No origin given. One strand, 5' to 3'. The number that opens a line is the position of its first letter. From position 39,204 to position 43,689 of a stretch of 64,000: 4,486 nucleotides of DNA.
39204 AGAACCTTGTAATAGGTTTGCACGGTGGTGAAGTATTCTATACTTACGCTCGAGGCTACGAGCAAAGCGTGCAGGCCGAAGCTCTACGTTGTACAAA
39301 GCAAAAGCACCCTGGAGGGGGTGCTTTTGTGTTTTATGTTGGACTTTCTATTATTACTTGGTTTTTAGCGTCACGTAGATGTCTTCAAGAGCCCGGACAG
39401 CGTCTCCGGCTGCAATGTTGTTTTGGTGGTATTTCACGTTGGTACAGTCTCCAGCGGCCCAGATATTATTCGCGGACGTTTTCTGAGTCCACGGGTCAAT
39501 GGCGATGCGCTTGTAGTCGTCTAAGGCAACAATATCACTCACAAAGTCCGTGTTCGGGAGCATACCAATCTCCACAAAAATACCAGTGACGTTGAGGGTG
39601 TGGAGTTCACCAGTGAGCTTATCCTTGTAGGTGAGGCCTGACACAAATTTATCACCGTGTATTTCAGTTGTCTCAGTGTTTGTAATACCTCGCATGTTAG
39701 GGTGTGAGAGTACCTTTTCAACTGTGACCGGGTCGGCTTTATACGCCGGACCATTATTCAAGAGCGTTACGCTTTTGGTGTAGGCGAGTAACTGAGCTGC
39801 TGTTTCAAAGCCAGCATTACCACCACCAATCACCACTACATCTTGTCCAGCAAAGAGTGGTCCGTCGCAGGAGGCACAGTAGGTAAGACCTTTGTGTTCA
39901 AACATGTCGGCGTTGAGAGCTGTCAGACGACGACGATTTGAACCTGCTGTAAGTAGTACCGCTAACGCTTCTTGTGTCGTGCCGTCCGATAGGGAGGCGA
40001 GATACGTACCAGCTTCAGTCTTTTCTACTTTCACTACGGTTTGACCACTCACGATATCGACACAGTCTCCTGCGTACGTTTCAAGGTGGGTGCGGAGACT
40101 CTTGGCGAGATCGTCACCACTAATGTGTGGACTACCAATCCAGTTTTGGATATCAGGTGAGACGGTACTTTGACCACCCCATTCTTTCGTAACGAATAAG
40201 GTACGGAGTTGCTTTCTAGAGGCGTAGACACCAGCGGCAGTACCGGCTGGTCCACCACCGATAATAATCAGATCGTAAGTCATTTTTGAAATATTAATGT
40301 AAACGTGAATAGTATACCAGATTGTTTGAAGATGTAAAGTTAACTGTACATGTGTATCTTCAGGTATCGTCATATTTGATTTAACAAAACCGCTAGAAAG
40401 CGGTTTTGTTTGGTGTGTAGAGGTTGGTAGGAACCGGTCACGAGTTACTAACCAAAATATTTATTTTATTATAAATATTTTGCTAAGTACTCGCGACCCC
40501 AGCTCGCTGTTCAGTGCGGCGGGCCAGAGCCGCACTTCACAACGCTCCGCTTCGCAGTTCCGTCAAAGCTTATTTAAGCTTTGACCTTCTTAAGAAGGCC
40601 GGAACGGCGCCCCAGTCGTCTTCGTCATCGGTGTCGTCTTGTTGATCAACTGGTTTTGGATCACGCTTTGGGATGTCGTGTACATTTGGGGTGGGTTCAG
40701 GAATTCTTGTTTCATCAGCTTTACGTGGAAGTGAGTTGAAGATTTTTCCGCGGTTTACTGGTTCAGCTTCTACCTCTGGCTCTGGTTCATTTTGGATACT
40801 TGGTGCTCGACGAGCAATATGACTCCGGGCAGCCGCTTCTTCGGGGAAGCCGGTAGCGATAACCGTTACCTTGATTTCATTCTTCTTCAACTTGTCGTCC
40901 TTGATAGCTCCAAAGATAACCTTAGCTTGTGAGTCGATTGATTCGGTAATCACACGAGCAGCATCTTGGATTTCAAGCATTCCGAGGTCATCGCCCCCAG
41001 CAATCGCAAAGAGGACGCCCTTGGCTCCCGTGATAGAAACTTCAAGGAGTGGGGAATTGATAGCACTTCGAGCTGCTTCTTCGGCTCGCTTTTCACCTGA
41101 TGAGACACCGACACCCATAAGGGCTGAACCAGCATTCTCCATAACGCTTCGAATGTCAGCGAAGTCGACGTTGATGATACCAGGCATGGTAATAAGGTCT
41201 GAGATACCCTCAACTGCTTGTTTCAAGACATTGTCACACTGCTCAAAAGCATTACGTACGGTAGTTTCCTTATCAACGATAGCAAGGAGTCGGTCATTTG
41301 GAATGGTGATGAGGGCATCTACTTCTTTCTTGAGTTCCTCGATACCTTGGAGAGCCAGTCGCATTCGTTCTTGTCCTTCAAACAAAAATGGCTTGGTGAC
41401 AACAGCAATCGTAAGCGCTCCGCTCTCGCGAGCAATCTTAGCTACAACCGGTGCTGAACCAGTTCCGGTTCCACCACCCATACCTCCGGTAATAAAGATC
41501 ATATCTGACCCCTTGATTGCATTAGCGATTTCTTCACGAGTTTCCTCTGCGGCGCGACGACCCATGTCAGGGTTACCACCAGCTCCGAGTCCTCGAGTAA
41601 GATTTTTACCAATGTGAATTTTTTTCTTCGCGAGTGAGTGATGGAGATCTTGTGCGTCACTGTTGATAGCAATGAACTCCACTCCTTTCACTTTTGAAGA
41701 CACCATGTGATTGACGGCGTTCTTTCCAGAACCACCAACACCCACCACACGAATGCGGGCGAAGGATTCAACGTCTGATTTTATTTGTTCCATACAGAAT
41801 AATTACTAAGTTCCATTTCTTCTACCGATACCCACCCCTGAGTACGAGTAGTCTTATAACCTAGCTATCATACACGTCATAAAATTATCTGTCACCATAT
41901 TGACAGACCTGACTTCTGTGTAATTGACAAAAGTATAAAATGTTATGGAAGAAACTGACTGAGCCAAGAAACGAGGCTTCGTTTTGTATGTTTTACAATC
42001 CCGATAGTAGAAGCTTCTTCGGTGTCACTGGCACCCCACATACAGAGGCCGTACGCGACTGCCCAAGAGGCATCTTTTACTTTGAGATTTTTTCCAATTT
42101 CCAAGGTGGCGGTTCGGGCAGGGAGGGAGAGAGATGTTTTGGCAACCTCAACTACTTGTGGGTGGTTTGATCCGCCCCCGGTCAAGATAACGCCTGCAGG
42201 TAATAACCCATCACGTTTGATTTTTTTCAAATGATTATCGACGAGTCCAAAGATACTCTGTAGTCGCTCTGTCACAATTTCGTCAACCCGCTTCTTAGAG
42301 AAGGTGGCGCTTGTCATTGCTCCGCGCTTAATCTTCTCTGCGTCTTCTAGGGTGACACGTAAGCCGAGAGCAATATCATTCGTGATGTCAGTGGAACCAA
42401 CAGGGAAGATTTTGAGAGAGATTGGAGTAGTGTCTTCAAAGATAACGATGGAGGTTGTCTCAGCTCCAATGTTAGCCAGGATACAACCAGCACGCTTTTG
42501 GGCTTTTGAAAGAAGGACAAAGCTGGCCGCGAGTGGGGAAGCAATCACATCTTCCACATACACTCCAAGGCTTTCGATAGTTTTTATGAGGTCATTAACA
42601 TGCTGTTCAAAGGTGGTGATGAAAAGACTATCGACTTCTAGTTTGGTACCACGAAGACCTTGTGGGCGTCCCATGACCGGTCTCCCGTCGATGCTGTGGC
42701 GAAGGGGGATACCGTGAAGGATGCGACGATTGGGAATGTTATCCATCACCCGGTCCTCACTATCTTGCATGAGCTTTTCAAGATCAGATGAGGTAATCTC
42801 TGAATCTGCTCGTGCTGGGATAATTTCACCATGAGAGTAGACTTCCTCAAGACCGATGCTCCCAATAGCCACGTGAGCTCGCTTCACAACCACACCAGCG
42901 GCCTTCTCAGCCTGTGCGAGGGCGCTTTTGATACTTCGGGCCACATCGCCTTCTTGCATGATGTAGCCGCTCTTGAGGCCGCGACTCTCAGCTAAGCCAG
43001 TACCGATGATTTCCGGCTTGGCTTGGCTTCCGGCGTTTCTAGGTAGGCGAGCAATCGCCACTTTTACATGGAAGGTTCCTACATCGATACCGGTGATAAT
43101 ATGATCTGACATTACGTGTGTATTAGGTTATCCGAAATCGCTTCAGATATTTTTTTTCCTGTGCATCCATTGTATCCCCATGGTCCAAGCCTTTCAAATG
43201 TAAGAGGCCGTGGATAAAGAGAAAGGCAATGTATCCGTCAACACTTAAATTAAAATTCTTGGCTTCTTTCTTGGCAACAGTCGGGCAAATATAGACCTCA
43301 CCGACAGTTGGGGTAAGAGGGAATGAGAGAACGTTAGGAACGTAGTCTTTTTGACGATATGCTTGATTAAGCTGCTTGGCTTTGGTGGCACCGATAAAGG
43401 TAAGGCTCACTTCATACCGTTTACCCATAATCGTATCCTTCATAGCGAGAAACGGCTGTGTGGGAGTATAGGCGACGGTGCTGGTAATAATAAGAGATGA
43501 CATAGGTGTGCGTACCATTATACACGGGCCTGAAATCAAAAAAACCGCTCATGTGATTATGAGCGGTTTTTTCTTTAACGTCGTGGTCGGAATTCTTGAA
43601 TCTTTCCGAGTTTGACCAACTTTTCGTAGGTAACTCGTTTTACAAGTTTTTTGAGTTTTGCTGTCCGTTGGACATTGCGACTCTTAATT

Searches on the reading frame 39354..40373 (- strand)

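Call 52: search_protein_families(library=pfam, proteins=[window:39354-40373:-], max_evalue=0.001)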
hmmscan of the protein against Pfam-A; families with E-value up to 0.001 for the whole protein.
window:39354-40373:- (339 aa): 10 families
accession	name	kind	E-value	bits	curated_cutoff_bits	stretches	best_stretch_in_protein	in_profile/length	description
PF07992.20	Pyr_redox_2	-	1.5e-37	130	26.1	1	33-319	1-287/291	Pyridine nucleotide-disulphide oxidoreductase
PF13738.12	Pyr_redox_3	-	1.2e-17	64.6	30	1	79-308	73-305/305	Pyridine nucleotide-disulphide oxidoreductase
PF12831.13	FAD_oxidored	-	1.4e-09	38.2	27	1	34-104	1-74/416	FAD dependent oxidoreductase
PF00890.30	FAD_binding_2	-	5.6e-09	36.1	20.4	0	34-72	1-41/414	FAD binding domain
PF00070.33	Pyr_redox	-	1.4e-08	35.6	22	1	179-250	2-80/82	Pyridine nucleotide-disulphide oxidoreductase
PF03486.20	HI0933_like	-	4.3e-08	33.4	50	0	178-209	2-33/244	HI0933-like protein Rossmann domain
PF01134.28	GIDA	-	5.8e-08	32.6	22.1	0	178-212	1-29/391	Glucose inhibited division protein A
PF01266.30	DAO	-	1.8e-06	28.2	27.9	0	178-208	1-31/353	FAD dependent oxidoreductase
PF05834.18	Lycopene_cycl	-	5.7e-05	22.8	23.4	0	178-210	1-35/380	Lycopene cyclase protein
PF01946.23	Thi4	-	5.8e-05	22.9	26.2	0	31-62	16-48/235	Thi4 family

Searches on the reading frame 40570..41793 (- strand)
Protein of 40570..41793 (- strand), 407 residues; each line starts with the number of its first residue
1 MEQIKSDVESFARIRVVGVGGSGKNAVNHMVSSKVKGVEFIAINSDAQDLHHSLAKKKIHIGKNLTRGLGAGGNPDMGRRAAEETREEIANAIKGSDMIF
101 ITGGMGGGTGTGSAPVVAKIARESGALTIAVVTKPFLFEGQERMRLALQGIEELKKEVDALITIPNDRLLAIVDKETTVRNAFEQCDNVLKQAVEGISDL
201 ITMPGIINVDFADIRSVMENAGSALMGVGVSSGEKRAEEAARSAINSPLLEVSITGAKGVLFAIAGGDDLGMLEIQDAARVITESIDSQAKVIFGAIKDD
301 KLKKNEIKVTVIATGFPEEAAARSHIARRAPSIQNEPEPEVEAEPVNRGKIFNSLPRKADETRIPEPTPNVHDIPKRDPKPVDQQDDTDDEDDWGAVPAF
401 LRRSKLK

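Call 52: search_protein_families(library=pfam, proteins=[window:40570-41793:-], max_evalue=0.001)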
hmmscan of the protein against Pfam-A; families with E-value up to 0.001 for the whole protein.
window:40570-41793:- (407 aa): 2 families
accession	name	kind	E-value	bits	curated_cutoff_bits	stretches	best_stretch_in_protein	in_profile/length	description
PF00091.31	Tubulin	-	8e-50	170.2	33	1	14-173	2-189/190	Tubulin/FtsZ family, GTPase domain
PF12327.13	FtsZ_C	-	2.3e-31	108.4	27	1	222-316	1-94/95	FtsZ family, C-terminal domain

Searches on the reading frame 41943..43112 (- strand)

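Call 52: search_protein_families(library=pfam, proteins=[window:41943-43112:-], max_evalue=0.001)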
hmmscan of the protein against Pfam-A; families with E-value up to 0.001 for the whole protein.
window:41943-43112:- (389 aa): 3 families
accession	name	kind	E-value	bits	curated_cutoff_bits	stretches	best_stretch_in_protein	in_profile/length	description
PF14450.12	FtsA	-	8.1e-23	81.6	31.8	1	212-355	2-127/127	Cell division protein FtsA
PF02491.25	SHS2_FTSA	-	3.8e-10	40.4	25.4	1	92-166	8-79/79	SHS2 domain inserted in FTSA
PF11104.14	PilM_2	-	3.3e-05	23.4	27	1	160-356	126-335/340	Type IV pilus assembly protein PilM;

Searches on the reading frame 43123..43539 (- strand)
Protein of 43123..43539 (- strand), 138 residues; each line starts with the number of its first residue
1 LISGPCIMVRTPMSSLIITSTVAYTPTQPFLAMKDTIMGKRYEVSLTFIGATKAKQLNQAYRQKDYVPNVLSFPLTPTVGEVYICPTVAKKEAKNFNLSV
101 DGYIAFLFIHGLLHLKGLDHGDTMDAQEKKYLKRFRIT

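Call 52: search_protein_families(library=pfam, proteins=[window:43123-43539:-], max_evalue=0.001)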
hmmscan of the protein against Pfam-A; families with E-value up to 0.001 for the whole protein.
window:43123-43539:- (138 aa): 1 family
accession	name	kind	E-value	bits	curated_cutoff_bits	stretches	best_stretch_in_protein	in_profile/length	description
PF02130.23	YbeY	-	5.3e-24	85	25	1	36-128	22-117/129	Endoribonuclease YbeY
